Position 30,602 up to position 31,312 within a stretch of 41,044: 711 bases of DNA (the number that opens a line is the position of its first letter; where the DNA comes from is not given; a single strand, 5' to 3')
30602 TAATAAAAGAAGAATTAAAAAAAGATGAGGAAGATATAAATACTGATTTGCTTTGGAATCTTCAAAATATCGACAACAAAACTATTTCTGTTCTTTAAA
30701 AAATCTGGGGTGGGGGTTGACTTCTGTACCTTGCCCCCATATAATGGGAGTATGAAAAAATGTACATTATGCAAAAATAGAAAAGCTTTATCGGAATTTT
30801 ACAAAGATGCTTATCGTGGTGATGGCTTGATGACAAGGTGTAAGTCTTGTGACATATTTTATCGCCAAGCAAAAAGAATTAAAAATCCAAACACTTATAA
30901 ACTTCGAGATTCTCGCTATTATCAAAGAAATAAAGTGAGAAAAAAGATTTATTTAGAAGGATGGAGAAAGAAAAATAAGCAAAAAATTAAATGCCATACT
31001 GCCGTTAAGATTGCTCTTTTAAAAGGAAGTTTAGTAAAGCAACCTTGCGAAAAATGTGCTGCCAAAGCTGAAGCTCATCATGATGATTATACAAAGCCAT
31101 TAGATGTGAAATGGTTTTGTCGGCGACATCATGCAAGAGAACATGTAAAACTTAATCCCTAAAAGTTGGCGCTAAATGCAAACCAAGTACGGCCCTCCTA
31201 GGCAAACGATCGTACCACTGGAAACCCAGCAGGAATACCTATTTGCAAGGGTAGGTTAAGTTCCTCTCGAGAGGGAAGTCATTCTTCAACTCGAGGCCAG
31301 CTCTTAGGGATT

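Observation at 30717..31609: HNH gene on a perfect promoter runs into a ~370-nt multi-domain RNA fold capped by a tRNA-like module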

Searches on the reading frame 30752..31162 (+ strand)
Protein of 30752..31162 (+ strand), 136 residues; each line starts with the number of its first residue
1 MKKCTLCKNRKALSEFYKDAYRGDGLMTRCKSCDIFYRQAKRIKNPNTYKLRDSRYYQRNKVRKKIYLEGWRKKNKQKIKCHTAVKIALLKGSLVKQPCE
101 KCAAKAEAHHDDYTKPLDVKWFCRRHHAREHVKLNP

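Call 13: search_protein_families(library=pfam, proteins=[window:30752-31159:+], max_evalue=0.01)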
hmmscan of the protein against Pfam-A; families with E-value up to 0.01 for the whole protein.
window:30752-31159:+ (136 aa): 0 families

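Call 14: search_protein_families(library=phrogs, proteins=[window:30752-31159:+], max_evalue=0.001)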
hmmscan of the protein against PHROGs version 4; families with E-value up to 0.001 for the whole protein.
window:30752-31159:+ (136 aa): 9 families
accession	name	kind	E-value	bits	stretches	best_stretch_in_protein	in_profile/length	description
phrog_2340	-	DNA, RNA and nucleotide metabolism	7.5e-25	89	1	1-134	8-163/171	endonuclease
phrog_11793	-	unknown function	5.9e-12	46.2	1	83-136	6-62/65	-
phrog_1035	-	DNA, RNA and nucleotide metabolism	6.5e-08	33.7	1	1-113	63-173/271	endonuclease VII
phrog_30859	-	unknown function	2.4e-07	32.5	1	2-88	3-89/117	-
phrog_12813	-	unknown function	6.5e-06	27.1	1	2-44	154-196/199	-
phrog_2633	-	DNA, RNA and nucleotide metabolism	2.4e-05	25.5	1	1-72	13-79/142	endonuclease VII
phrog_6611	-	unknown function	0.00025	22.2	1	2-34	142-174/180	-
phrog_2255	-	DNA, RNA and nucleotide metabolism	0.00076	20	0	1-112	53-131/211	HNH endonuclease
phrog_5558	-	moron, auxiliary metabolic gene and host takeover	0.00096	20.4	1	1-44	8-51/130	Lar-like restriction alleviation protein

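Call 15: find_related_loci(query=window:30752-31159:+, collection=viral_contigs, flank=3000)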
Query window:30752-31159:+ (136 aa) in viral_contigs; peptide patterns used: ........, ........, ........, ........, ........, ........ (x = any residue, [..] = any of these).
9 stretches matched a pattern; 3 encode a relative of the query (tblastn E <= 1e-3); 3 distinct loci.
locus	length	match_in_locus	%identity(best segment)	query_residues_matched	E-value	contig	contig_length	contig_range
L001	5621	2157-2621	31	1-136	5e-21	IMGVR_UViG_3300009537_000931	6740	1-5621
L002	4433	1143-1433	26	1-124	3e-8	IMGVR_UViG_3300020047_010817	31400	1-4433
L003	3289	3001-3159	40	1-53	8e-8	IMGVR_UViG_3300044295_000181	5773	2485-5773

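Call 21: find_encoding_contigs(protein=window:30752-31162:+, flank=4000, max_places=10)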
Protein window:30752-31162:+ (136 aa): 2 contigs read that carry it; 1 place shown.
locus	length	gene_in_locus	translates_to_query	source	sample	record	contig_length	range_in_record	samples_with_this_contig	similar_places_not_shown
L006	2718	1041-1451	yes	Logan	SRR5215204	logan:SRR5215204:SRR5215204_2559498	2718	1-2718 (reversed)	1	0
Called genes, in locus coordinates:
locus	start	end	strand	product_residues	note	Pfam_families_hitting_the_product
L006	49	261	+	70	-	-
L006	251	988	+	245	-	PF00929:RNase_T, PF01612:DNA_pol_A_exo1 (weak), PF20600:ExoX-like_C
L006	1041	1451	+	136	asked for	-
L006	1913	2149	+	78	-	-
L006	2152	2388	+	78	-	-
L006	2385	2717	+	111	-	?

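Call 24: find_homologous_proteins(query=window:30752-31159:+, max_evalue=0.00001)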
Query window:30752-31159:+ (136 aa): 14 proteins with E <= 0.00001 among 17 candidates.
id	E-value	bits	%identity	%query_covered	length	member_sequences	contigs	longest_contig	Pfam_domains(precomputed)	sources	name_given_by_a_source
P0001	2.8e-87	308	100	100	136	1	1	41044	-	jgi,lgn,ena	-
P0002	2.5e-26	111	44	99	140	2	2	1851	PF27269.1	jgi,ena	jgi:hypothetical protein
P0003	3.8e-19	87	40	93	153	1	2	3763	-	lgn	-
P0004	7.1e-19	86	42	96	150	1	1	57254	-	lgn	-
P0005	2.6e-18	85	39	99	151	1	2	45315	-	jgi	jgi:hypothetical protein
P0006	1.3e-16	79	45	67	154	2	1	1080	-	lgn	-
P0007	1.2e-13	70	36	93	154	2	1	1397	-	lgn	-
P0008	2.7e-11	62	53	46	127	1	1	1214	-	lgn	-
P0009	4.6e-11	61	45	59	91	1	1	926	-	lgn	-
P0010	1.9e-10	59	36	71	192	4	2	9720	-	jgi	-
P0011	4.3e-10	58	41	65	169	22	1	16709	-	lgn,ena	-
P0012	3.5e-9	55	48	49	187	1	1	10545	-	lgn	-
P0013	1.1e-8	53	62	30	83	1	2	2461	-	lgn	-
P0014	8.4e-7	47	63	29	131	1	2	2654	-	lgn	-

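Call 25: find_encoding_contigs(protein=P0004, flank=5000, max_places=3)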
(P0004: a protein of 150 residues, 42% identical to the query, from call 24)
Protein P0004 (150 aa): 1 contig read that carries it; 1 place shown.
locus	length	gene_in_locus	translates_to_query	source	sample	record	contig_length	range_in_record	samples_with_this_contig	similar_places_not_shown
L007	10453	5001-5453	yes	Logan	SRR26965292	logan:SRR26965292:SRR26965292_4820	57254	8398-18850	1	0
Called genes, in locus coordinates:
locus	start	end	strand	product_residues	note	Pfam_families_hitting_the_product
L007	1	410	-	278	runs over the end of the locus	-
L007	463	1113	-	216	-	PF01844:HNH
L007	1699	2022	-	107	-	-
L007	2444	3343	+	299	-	-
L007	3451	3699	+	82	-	-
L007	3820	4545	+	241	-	-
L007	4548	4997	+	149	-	-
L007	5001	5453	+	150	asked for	-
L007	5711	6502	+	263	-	-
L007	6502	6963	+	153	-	-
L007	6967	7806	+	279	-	PF00589:Phage_integrase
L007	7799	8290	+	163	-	-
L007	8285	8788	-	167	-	-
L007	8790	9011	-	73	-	-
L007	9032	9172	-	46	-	-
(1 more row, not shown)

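Call 26: find_encoding_contigs(protein=P0005, flank=5000, max_places=3)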
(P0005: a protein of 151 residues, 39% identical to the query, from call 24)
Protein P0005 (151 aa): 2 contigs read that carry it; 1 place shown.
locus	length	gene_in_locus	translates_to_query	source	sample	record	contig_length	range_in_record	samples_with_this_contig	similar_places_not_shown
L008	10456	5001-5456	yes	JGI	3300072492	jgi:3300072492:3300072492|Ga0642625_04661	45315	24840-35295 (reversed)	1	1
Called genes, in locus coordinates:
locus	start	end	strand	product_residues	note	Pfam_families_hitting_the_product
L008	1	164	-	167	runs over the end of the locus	-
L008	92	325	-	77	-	-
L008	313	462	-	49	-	-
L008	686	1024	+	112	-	-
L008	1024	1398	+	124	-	-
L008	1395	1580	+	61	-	PF28077:THIVI_2564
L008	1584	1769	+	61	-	-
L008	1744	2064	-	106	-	-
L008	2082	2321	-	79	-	-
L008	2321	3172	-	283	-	PF09588:YqaJ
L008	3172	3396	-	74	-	-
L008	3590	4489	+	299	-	PF13479:AAA_24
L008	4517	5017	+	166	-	-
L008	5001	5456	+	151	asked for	-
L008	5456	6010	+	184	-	-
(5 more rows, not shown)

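Call 27: find_encoding_contigs(protein=P0003, flank=5000, max_places=3)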
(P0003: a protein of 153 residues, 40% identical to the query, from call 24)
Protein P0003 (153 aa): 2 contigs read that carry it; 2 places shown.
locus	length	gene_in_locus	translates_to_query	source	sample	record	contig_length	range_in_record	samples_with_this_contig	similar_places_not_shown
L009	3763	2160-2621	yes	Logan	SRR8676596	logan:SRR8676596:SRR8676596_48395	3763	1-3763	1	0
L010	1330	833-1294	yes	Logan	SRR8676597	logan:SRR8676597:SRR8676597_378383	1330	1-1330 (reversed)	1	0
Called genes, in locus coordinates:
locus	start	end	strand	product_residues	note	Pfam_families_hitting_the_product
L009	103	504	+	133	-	-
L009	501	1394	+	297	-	PF04404:ERF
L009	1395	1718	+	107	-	PF02945:Endonuclease_7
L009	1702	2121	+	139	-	PF00436:SSB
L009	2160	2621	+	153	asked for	-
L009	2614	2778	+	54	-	-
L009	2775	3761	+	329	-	?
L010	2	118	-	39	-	?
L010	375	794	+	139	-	PF00436:SSB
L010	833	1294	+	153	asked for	-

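Call 28: find_encoding_contigs(protein=P0002, flank=5000, max_places=3)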
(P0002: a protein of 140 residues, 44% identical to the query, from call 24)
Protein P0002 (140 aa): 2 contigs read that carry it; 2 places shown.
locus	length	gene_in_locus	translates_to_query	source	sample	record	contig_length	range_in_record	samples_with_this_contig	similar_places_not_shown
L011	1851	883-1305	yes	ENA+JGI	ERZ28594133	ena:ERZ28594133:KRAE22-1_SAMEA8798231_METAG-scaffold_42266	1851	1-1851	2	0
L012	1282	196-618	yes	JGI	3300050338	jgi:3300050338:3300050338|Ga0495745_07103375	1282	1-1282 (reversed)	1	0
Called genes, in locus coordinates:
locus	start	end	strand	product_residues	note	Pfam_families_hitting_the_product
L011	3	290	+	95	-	?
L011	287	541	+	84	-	-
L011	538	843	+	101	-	-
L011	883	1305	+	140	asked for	PF27269:YonG_N (weak)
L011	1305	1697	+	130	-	-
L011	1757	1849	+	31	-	?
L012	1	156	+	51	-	?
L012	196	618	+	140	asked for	PF27269:YonG_N (weak)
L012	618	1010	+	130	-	-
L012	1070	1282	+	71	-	?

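Call 60: list_cluster_members(proteins=[P0001, P0015])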
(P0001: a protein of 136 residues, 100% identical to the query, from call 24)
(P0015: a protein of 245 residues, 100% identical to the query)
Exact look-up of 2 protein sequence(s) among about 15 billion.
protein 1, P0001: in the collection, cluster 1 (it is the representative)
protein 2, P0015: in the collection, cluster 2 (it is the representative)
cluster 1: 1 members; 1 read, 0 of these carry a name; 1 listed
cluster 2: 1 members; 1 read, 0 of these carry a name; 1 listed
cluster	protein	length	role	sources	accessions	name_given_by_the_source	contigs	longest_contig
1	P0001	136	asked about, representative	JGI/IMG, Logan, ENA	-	-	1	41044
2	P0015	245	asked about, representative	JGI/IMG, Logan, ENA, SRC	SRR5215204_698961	-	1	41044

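Call 94: search_solved_structures(query=A1, max_evalue=1, show_alignments=1)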
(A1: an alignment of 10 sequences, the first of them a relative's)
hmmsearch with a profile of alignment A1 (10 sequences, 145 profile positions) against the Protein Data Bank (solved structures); distinct sequences matched with E-value up to 1: 1.
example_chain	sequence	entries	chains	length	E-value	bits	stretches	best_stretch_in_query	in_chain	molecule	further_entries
2khq_A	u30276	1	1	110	0.22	15.3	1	38-117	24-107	Integrase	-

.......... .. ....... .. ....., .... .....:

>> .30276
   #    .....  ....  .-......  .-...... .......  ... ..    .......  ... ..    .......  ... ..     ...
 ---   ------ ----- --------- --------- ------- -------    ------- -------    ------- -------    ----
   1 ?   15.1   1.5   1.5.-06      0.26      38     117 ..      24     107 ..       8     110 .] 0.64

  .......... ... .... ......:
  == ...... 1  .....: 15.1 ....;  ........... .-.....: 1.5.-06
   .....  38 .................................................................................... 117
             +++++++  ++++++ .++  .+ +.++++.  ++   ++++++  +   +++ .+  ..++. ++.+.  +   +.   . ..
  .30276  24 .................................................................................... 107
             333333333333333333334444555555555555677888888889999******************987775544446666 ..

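Call 98: predict_structure(alignment_id=A1)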
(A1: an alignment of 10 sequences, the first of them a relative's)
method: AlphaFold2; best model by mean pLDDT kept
length: 136 residues; sequences in the alignment: 10
mean_pLDDT: 89.8   pTM: 0.51
mean pLDDT of the five models: 89.8, 89.6, 89.5, 87.8, 87.4
residues with pLDDT >= 90: 94; 70-90: 30; 50-70: 12; < 50: 0
segments of 3 or more residues with pLDDT < 50: none
pLDDT, mean of each block of 10 residues (from residue 1): 95 96 94 86 64 80 90 91 97 97 97 94 96 75
secondary structure, 60 per line:
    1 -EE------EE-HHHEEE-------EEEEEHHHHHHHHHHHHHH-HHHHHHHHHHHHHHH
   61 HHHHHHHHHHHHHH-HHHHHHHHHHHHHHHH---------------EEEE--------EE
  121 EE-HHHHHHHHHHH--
elements in order: E16-18 E26-30 H31-44 H46-74 H76-91 E107-110 E119-122 H124-134

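Call 100: fold_search(model_id=the predicted structure, library=pdb)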
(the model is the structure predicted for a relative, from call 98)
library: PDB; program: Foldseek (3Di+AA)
matches with E <= 10: 25; with E <= 0.001: 0
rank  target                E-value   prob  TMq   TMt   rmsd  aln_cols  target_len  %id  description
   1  3ldy_A                1.2e+00  0.11  0.22  0.21  19.4       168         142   10  An extraordinary mechanism of DNA perturbation exhibited by the rare-cutting HNH restriction endonuclease PacI (released 2010-04-21)
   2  2dan_MODEL_1_A        2.4e+00  0.11  0.17  0.32   4.6        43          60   21  The solution structure of the MYND domain (LEU384-CYS430) of human Zinc finger MYND domain containing protein  (released 2006-06-14)
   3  3fc3_A                3.0e+00  0.05  0.21  0.17  18.3       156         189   13  Crystal structure of the beta-beta-alpha-Me type II restriction endonuclease Hpy99I (released 2009-03-31)
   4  8gn4_A                3.0e+00  0.04  0.12  0.22   7.5        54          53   18  The crystal structure of ZBTB10 ZF1-2 R767Q in complex with telomeric DNA TTAGGG (released 2023-08-30)
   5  8fmh_D                3.6e+00  0.11  0.21  0.09   4.5        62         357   11  Structure of CBASS Cap5 from Pseudomonas syringae as an activated tetramer with the cyclic dinucleotide 3'2'-c-dGAMP l (released 2024-02-07)
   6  3fc3_B                3.6e+00  0.04  0.21  0.17  18.0       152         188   17  Crystal structure of the beta-beta-alpha-Me type II restriction endonuclease Hpy99I (released 2009-03-31)
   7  2yqq_MODEL_1_A        4.7e+00  0.12  0.20  0.40   4.2        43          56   14  Solution structure of the zf-HIT domain in zinc finger HIT domain-containing protein 3 (TRIP-3) (released 2007-10-02)
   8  8fmf_D                5.4e+00  0.11  0.24  0.11   4.3        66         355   11  Structure of CBASS Cap5 from Pseudomonas syringae as an activated tetramer with the cyclic dinucleotide 3'2'-c-diAMP l (released 2024-02-07)
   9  7z17_D                5.8e+00  0.08  0.19  0.10   7.2        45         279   13  E. coli C-P lyase bound to a PhnK ABC dimer in an open conformation (released 2022-05-25)
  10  2od1_MODEL_1_A        5.8e+00  0.07  0.17  0.36   5.1        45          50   13  Solution structure of the MYND domain from human AML1-ETO (released 2007-06-19)
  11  5nus_B                5.8e+00  0.07  0.20  0.33   8.0        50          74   16  Structure of a minimal complex between p44 and p34 from Chaetomium thermophilum (released 2017-10-18)
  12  5kl5_A                6.2e+00  0.03  0.17  0.25  13.5        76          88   13  Wilms Tumor Protein (WT1) ZnF2-4 Q369H in complex with carboxylated DNA (released 2016-09-14)
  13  7z19_D                6.6e+00  0.08  0.19  0.10   5.8        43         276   14  E. coli C-P lyase bound to a single PhnK ABC domain (released 2022-05-25)
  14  7z19_H                7.0e+00  0.08  0.19  0.10   6.0        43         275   14  E. coli C-P lyase bound to a single PhnK ABC domain (released 2022-05-25)
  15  5oy3_A                7.0e+00  0.06  0.21  0.07  11.1        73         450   14  The structural basis of the histone demethylase KDM6B histone 3 lysine 27 specificity (released 2017-09-20)
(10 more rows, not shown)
